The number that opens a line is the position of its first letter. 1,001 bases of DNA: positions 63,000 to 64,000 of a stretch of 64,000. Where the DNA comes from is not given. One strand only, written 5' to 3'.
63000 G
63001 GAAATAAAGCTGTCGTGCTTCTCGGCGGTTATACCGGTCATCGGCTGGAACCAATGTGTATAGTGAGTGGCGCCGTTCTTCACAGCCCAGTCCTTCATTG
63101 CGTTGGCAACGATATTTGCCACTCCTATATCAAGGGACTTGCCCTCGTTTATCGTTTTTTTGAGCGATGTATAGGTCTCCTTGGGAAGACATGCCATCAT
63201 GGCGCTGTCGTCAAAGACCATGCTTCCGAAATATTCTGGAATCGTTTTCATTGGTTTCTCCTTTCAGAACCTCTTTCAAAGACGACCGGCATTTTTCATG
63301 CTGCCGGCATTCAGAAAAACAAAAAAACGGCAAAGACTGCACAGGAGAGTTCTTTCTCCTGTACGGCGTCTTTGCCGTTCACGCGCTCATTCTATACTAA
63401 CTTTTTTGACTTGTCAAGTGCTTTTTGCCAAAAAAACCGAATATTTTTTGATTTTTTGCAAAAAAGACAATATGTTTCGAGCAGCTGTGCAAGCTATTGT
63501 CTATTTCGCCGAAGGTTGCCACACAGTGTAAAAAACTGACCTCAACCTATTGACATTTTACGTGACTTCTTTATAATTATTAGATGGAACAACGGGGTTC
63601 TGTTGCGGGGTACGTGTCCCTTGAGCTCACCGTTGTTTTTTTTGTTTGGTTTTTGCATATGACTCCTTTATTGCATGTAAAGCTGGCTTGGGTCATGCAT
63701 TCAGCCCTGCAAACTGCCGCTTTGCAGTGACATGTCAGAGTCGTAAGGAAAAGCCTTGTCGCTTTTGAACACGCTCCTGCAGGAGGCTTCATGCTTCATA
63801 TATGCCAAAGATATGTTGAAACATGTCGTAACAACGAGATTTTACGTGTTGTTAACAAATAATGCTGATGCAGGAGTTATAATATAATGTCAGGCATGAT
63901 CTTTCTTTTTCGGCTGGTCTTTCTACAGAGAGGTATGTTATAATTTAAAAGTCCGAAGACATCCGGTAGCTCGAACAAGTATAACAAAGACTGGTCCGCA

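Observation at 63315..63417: Leader of glutamine synthetase paralog 2: a terminator competing with a tandem hexaloop hairpin pair (ANTAR-like design)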

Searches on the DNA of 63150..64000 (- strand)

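Call 7: search_rna_families(source=window, start=63150, end=64000, threshold=evalue, max_evalue=10, show_alignments=3)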
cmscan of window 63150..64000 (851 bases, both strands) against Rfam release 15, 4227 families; matches with E-value up to 10: 9.
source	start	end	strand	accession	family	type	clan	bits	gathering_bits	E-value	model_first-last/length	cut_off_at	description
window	63398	63449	-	RF02584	KRAS_3UTR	Cis-reg;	-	21.6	49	8.9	1-49/49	no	KRAS 3' UTR cis-regulatory element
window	63860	63904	+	RF01526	ceN106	Gene; snRNA; snoRNA; CD-box;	-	18.5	60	0.65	1-77/77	no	C. elegans snoRNA ceN106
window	63306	63407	-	RF02436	SpF43_sRNA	Gene; sRNA;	-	17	70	2.6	1-99/99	no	Streptococcus sRNA SpF43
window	63388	63512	-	RF01589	plasmodium_snoR11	Gene; snRNA; snoRNA; HACA-box;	-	16.9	80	9.6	1-207/207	no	small nucleolar RNA snoR11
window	63430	63495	+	RF02512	PYLIS_5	Cis-reg;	-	16.1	60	10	1-100/100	no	Pyrrolysine insertion sequence transposase 1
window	63422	63464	+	RF03697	mir-722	Gene; miRNA;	-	16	81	7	11-55/67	no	mir-722 microRNA precursor family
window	63321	63433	-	RF00370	sroD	Gene; sRNA;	-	15.7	50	3.4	1-86/86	no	sroD RNA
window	63421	63466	-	RF03640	mir-3747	Gene; miRNA;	-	14.8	63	9.9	12-58/67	no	mir-3747 microRNA precursor family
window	63675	63764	+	RF01906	HOTAIR_3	Gene; lncRNA;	-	12.2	80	5.9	1-98/98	no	HOTAIR conserved region 3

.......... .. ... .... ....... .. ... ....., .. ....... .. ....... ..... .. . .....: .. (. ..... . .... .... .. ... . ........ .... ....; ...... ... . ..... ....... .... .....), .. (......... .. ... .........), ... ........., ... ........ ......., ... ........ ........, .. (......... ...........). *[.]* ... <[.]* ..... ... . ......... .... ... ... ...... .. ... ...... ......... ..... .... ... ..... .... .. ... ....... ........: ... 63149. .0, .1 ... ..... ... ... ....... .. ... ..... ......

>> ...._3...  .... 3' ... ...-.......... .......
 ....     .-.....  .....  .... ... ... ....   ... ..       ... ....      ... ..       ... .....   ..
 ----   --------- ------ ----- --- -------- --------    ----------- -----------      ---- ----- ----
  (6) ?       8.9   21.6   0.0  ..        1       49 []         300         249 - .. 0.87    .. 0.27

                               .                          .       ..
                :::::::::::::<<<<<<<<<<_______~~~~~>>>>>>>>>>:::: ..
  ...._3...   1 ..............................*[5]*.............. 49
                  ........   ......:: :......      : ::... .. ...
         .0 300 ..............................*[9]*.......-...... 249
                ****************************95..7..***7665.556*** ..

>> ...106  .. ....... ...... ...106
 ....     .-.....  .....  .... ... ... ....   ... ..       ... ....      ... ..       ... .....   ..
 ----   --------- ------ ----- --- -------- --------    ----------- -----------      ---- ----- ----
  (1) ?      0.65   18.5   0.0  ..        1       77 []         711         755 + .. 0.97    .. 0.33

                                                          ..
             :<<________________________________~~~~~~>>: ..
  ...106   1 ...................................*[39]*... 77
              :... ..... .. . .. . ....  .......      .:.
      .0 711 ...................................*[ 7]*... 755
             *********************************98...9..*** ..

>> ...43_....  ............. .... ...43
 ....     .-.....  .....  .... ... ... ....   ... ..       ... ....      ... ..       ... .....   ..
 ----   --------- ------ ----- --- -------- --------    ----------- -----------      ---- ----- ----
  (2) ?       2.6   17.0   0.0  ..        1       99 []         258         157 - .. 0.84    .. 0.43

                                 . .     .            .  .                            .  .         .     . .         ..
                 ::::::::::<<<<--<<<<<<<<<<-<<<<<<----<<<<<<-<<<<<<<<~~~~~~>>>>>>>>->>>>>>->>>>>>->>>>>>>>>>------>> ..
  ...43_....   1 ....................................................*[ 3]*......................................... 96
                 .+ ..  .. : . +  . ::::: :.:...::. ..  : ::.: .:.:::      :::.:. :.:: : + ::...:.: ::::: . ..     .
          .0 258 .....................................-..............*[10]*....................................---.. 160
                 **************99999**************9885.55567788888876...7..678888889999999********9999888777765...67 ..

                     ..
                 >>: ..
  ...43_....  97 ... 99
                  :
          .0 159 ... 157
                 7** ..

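Call 41: build_rna_model(alignment_id=A1, structure=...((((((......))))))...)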
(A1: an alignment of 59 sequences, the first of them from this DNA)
Model R1 built from alignment A1 (59 sequences, 24 columns); structure: as given.
model positions 24; base pairs 6; branch points 0; effective number of sequences 59; information 0.873 bits per position. Calibrated on 0.2 Mb of random sequence (short: E-values are rough).
structure used (alignment columns):
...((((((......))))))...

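Call 42: search_with_rna_model(model_id=R1, sources=[window, L001], max_evalue=10, filters=default)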
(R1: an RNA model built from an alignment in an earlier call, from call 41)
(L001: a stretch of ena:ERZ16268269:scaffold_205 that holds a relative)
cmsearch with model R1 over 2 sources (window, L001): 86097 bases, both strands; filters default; matches with E-value up to 10: 16.
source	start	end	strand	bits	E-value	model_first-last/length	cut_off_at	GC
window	63359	63382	-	21.3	0.0009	1-24/24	no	0.58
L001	9870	9893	+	21.3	0.0009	1-24/24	no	0.58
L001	16682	16705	+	15.9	0.045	1-24/24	no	0.46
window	8196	8219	+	15.4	0.061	1-24/24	no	0.46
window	56495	56518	-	15.3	0.07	1-24/24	no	0.42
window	63582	63605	+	13.4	0.26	1-24/24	no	0.5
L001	9647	9670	-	13.4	0.26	1-24/24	no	0.5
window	6443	6466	+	12.9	0.39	1-24/24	no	0.54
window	13117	13137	+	12.2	0.65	1-24/24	no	0.48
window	33048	33086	+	11.4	1.1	1-24/24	no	0.67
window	5857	5890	+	10.7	1.9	1-24/24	no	0.5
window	46250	46273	+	10.1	2.9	1-24/24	no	0.83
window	54262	54285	-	10.1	3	1-24/24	no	0.71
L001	18915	18938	+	10.1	3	1-24/24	no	0.71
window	26531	26565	-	9.9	3.5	1-24/24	no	0.4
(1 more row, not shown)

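Call 53: search_with_rna_model(model_id=R1, sources=[L007, L008, L009, L010, L011, L012, L013, L014, L015, L016, L017, L018, L019, L020, L021, L022, L023, L024, L025, L026, L027, L028, L029, L030, L031, L032, L033, L034, L035, L036, L037, L038, L039, L040, L041, L042, L043, L044, L045, L046, L047, L048, L049, L050, L051, L052, L053, L054, L055, L056, L057, L058, L059, L060, L061, L062, L063, L064, L065, L066, L067, L068, L069, L070, L071, L072, L073, L074, L075, L076, L077, L078, L079, L080, L081, L082, L083, L084, L085, L086], max_evalue=1)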
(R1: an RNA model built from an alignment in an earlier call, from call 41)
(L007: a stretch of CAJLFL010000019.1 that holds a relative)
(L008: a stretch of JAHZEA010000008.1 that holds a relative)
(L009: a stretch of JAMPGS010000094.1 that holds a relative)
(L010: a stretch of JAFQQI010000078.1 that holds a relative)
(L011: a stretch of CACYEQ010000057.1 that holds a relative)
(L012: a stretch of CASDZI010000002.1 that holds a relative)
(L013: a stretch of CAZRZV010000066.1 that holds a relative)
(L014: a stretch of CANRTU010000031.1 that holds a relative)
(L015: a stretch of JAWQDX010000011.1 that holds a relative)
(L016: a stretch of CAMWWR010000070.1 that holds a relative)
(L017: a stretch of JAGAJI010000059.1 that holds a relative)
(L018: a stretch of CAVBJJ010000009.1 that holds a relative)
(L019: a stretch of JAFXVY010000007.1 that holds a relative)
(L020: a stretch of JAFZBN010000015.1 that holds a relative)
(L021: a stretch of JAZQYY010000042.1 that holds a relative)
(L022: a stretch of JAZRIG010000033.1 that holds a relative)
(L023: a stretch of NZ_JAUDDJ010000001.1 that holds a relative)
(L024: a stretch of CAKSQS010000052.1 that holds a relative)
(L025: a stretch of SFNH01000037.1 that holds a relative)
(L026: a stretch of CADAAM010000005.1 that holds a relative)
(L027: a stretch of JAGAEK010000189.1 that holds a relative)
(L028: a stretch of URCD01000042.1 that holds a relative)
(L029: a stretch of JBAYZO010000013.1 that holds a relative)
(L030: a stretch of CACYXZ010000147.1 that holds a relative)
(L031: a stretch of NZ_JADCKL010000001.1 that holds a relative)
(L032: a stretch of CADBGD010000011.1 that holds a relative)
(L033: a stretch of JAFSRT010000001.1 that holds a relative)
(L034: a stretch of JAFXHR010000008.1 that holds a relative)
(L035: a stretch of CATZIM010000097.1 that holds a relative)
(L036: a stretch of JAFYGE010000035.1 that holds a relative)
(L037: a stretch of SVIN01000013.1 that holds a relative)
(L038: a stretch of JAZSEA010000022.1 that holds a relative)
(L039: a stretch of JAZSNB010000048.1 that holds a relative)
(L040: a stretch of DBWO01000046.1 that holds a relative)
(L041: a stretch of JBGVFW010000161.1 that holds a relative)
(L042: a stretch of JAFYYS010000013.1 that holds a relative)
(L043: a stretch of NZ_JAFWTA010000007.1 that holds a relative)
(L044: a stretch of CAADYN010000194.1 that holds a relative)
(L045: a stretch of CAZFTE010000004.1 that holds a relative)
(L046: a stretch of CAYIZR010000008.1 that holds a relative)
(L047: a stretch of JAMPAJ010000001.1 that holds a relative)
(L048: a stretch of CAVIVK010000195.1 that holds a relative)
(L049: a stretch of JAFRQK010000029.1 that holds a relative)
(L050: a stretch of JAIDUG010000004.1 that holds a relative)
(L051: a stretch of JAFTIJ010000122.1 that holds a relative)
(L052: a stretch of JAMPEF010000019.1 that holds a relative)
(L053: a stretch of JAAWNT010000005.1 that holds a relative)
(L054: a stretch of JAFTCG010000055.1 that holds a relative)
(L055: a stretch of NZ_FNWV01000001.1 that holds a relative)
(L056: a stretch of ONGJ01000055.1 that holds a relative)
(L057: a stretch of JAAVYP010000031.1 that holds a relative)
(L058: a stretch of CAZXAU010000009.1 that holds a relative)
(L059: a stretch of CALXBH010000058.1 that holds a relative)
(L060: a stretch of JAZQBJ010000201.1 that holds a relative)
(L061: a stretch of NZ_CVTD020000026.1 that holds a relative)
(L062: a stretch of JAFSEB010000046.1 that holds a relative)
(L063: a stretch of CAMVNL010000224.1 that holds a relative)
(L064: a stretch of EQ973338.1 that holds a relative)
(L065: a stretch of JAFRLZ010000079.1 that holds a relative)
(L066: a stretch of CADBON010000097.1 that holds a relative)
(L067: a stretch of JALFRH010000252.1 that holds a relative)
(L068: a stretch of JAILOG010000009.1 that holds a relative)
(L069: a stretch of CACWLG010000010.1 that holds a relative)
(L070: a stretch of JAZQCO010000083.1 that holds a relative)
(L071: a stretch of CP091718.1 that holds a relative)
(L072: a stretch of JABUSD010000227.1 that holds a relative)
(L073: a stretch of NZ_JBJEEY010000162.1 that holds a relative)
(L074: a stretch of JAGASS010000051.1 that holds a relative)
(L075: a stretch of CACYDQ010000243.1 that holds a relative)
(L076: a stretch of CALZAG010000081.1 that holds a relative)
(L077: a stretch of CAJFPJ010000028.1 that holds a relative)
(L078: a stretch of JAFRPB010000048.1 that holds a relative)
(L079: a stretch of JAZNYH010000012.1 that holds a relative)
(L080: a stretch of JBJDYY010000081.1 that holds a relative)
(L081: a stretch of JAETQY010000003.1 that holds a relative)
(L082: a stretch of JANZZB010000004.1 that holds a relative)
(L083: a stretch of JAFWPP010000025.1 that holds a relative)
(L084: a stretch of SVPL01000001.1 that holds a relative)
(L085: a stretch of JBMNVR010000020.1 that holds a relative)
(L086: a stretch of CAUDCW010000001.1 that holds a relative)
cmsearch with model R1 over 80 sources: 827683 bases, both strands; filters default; matches with E-value up to 1: 114.
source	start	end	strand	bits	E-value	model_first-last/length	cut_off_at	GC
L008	4921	4944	+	30.5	1.2e-05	1-24/24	no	0.38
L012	4923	4946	+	30.1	1.6e-05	1-24/24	no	0.46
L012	4953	4976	-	29.7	2e-05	1-24/24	no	0.42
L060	4908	4931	+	29.7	2e-05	1-24/24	no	0.38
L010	1671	1694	+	29.2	3e-05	1-24/24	no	0.38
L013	4472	4495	+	29.2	3e-05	1-24/24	no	0.38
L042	4823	4846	+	28.4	5.1e-05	1-24/24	no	0.5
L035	3219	3242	+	28.1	6.5e-05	1-24/24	no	0.5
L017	10688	10711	+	27.9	7.3e-05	1-24/24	no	0.46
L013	3019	3042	+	27.9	7.8e-05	1-24/24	no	0.42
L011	2789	2812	+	27.8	7.9e-05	1-24/24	no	0.42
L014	2665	2688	+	27.6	9.4e-05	1-24/24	no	0.54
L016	2187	2210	+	27.5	9.9e-05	1-24/24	no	0.54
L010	513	536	+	27.3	0.00011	1-24/24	no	0.5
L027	207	230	+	26.5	0.00021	1-24/24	no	0.42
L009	695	718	+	26.3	0.00023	1-24/24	no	0.5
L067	4930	4953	+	26.3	0.00024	1-24/24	no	0.42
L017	4844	4867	+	25.8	0.00033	1-24/24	no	0.54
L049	4862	4885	+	25.8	0.00033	1-24/24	no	0.46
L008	4954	4977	-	25.7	0.00036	1-24/24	no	0.29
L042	4912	4935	+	25.7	0.00037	1-24/24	no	0.46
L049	4932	4955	+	25.6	0.0004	1-24/24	no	0.46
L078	4937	4960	+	25.5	0.00043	1-24/24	no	0.71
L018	4808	4831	+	25.1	0.00056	1-24/24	no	0.54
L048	1656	1679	+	25.1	0.00057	1-24/24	no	0.54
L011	2855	2878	+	25.1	0.00058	1-24/24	no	0.42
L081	4945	4968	-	24.7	0.00073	1-24/24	no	0.46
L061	3878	3901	+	24.4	0.00094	1-24/24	no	0.54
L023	4923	4946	+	24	0.0012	1-24/24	no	0.46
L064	3862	3885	+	24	0.0013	1-24/24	no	0.58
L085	4889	4912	+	23.7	0.0015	1-24/24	no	0.5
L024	4896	4919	+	23.7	0.0015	1-24/24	no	0.58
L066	4854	4877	+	23.7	0.0016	1-24/24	no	0.54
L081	4914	4937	+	23.3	0.002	1-24/24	no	0.38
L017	4938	4961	+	23.3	0.0021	1-24/24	no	0.46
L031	4824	4847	+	23.1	0.0023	1-24/24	no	0.54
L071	4874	4897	+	22.9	0.0028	1-24/24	no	0.62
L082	4918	4941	+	22.8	0.003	1-24/24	no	0.5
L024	4826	4849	+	22.7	0.0031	1-24/24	no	0.46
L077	4818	4841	+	22.7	0.0032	1-24/24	no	0.58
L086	4894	4917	+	22.7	0.0033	1-24/24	no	0.54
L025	4919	4942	+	22.5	0.0037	1-24/24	no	0.5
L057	4826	4849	+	22.4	0.0039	1-24/24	no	0.58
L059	3828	3851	+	22.3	0.0042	1-24/24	no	0.5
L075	4814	4837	+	22.2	0.0047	1-24/24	no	0.42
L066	4923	4946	+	22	0.0052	1-24/24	no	0.46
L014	2745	2768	+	22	0.0052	1-24/24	no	0.46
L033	4931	4954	+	22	0.0053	1-24/24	no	0.38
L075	4880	4903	+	21.5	0.0074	1-24/24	no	0.54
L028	4842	4865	+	21.5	0.0076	1-24/24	no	0.42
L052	1398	1421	+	20.8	0.012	1-24/24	no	0.58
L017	4701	4724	-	20.7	0.013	1-24/24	no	0.42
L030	3730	3753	+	20.5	0.015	1-24/24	no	0.54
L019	429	452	+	20.5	0.015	1-24/24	no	0.5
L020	4929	4952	+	20.4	0.017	1-24/24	no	0.46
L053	3615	3638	-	19.9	0.024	1-24/24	no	0.33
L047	1244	1267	+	19.8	0.025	1-24/24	no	0.58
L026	4713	4736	+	19.7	0.029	1-24/24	no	0.5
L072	744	767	+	19.6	0.03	1-24/24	no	0.46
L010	545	568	-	19.5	0.032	1-24/24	no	0.46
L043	1361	1384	+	19.3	0.037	1-24/24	no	0.54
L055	2944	2967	+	19.3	0.037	1-24/24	no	0.54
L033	4786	4809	-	19.2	0.041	1-24/24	no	0.42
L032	4931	4954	+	18.9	0.049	1-24/24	no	0.54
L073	2709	2732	+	18.9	0.051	1-24/24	no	0.46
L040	1851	1874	+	18.8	0.053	1-24/24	no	0.58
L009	874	897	+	18.6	0.059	1-24/24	no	0.58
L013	1168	1191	-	18.6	0.061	1-24/24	no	0.38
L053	3827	3850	+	18.4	0.068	1-24/24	no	0.54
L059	3603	3626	-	18.4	0.069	1-24/24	no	0.42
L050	1453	1476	+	18.4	0.069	1-24/24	no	0.58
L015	4915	4938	+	18.2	0.082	1-24/24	no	0.54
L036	1340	1363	+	18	0.093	1-24/24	no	0.58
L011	2672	2695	-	17.9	0.098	1-24/24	no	0.42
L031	4889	4912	+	17.8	0.11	1-24/24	no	0.54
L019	263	286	-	17.8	0.11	1-24/24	no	0.42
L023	4953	4976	-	17.7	0.12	1-24/24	no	0.58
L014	2536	2559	-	17.6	0.12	1-24/24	no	0.38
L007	4919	4942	+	17.6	0.13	1-24/24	no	0.46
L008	4585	4608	-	17.5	0.14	1-24/24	no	0.33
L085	160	183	-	17.4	0.15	1-24/24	no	0.5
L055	2754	2777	-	17.3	0.15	1-24/24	no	0.33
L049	4716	4739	-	17.3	0.15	1-24/24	no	0.42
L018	4843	4866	-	17.2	0.17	1-24/24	no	0.58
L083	7302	7325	+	17.1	0.18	1-24/24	no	0.58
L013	5046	5069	-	17.1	0.18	1-24/24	no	0.42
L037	7163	7195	+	16.7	0.25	1-24/24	no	0.55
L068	1399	1422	+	16.6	0.25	1-24/24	no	0.38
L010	371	394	-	16.6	0.26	1-24/24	no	0.42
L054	4070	4093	+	16.4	0.29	1-24/24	no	0.38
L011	3413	3436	-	16.4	0.29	1-24/24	no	0.38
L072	4201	4236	+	16.4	0.31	1-24/24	no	0.33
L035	3251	3274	-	16.3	0.32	1-24/24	no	0.46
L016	2295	2318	+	16.3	0.32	1-24/24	no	0.5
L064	3633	3656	-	16.3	0.32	1-24/24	no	0.46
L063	2651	2674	+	16.1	0.37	1-24/24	no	0.58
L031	6279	6326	-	16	0.39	1-24/24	no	0.54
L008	4727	4750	+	15.9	0.42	1-24/24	no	0.42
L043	4113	4136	-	15.7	0.49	1-24/24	no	0.5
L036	1148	1171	-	15.7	0.5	1-24/24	no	0.38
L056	5124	5147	-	15.7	0.51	1-24/24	no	0.67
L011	2136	2159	-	15.6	0.52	1-24/24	no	0.38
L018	4658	4681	-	15.6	0.53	1-24/24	no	0.5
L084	5465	5488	-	15.6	0.55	1-24/24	no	0.38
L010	323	346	+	15.4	0.6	1-24/24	no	0.29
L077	4618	4641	-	15.2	0.7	1-24/24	no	0.38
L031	4612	4635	-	15.1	0.74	1-24/24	no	0.46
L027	759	782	-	15.1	0.76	1-24/24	no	0.38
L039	4939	4962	+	15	0.8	1-24/24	no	0.5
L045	5465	5488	-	15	0.8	1-24/24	no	0.5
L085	7865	7888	-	15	0.81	1-24/24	no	0.58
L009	5091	5114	+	15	0.83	1-24/24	no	0.58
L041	3178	3201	-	15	0.83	1-24/24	no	0.46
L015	4224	4247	-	14.8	0.92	1-24/24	no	0.46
